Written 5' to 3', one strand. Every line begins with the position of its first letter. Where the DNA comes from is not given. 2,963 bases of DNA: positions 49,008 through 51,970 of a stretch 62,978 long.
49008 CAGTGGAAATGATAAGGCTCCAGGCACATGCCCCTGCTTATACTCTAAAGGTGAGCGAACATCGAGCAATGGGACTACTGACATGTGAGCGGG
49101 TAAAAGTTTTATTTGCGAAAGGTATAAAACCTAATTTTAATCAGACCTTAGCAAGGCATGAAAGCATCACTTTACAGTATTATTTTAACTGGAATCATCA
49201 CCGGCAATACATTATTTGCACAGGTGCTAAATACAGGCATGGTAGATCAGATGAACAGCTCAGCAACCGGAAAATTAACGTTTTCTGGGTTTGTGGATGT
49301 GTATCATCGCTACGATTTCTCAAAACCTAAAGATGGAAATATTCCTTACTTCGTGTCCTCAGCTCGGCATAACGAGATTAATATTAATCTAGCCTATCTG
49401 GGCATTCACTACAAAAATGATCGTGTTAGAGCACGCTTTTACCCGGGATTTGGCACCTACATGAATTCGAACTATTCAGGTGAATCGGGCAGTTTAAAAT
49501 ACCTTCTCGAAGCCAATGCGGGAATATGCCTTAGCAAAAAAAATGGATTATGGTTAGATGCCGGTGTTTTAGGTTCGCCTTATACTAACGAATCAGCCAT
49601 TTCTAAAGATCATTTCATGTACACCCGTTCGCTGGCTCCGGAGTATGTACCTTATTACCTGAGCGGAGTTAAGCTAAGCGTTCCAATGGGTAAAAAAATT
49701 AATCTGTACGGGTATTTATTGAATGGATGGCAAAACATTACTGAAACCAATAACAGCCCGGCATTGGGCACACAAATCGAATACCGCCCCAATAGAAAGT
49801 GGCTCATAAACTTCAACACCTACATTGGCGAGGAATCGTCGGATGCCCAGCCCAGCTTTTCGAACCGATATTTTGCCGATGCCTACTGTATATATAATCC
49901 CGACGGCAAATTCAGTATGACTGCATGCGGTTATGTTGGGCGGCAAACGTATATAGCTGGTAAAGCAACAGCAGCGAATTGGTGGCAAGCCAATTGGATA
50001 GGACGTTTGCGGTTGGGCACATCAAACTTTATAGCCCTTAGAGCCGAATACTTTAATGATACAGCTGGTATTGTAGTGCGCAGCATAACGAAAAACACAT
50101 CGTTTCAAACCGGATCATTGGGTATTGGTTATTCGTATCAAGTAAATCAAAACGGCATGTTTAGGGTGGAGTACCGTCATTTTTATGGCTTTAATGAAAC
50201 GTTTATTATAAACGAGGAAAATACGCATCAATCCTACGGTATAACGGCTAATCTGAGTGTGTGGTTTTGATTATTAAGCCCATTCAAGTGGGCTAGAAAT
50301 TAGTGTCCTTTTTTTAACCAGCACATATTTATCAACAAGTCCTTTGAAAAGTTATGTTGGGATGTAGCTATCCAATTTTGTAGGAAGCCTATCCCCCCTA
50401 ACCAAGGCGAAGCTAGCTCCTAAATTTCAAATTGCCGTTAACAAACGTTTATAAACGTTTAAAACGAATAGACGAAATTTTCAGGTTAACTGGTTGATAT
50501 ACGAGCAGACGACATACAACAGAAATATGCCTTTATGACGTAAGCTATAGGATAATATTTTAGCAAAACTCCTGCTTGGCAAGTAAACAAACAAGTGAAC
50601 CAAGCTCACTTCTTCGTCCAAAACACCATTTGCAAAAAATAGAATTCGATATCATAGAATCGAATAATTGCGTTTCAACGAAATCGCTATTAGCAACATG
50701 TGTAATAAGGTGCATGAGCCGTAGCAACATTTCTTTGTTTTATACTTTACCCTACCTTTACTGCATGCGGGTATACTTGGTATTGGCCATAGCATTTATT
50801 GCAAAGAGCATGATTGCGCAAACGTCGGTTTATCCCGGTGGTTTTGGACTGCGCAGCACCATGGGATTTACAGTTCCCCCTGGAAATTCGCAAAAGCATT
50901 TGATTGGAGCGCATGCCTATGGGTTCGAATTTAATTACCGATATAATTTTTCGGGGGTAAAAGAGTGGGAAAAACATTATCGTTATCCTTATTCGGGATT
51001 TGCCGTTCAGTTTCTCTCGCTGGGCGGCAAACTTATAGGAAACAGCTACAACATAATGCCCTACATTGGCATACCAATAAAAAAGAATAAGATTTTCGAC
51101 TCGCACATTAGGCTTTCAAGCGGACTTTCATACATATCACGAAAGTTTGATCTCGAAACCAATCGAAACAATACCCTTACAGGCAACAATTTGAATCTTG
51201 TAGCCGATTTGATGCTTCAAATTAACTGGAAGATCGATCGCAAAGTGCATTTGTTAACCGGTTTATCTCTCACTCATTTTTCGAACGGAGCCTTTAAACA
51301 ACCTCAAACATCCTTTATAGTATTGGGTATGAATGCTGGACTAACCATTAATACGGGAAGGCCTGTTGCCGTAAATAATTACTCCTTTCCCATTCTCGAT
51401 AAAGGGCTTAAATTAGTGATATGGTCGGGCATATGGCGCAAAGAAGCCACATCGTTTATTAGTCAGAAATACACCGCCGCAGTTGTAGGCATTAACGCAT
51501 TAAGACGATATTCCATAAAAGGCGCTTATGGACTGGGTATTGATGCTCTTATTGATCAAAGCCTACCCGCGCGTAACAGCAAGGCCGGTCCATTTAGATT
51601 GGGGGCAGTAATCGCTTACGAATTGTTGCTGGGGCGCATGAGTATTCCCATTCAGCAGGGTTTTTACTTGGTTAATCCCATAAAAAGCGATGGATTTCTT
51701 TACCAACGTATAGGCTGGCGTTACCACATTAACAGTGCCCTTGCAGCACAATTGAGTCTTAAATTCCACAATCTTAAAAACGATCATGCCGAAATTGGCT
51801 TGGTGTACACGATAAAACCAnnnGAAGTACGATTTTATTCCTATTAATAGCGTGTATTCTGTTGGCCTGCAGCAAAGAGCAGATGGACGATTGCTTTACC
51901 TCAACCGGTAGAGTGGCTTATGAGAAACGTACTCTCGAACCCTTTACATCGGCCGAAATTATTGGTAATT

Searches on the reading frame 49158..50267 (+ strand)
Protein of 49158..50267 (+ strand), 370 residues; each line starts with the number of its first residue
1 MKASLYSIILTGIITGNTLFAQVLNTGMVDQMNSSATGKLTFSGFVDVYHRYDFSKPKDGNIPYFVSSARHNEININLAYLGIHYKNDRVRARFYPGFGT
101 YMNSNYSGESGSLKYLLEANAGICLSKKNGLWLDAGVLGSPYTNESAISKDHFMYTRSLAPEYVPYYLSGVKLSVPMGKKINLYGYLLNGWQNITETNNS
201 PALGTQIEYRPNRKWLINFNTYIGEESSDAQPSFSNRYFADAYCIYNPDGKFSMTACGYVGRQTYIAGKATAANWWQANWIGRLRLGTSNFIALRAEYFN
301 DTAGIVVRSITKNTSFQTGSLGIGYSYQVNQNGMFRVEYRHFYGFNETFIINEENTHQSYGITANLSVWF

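Call 92: search_protein_families(library=pfam, proteins=[window:49158-50267:+], max_evalue=0.001)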
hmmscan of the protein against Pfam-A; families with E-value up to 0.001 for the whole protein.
window:49158-50267:+ (370 aa): 1 family
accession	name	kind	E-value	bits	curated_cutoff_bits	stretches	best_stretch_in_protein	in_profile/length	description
PF07642.17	BBP2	-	3.8e-68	230.7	26.2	1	39-364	1-333/339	Putative beta-barrel porin-2, OmpL-like. bbp2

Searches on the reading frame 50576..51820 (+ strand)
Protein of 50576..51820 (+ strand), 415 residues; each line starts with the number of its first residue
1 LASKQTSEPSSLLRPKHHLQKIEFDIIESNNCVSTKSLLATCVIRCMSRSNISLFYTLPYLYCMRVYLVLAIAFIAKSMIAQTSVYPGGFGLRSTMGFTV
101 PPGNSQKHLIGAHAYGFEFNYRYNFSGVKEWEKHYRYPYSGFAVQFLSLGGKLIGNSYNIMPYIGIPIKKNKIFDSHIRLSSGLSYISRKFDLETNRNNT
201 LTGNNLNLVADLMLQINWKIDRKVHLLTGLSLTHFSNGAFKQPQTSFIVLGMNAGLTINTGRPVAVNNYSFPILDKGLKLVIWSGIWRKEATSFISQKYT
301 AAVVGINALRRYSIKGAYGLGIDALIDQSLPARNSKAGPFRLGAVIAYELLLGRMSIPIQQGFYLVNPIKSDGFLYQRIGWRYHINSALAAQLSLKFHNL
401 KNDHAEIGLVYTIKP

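Call 92: search_protein_families(library=pfam, proteins=[window:50576-51820:+], max_evalue=0.001)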
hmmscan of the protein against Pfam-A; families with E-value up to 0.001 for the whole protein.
window:50576-51820:+ (415 aa): 1 family
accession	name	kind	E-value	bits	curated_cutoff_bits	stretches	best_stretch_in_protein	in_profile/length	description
PF09411.16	PagL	-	1.4e-05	25.7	23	1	116-256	2-135/136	Lipid A 3-O-deacylase (PagL)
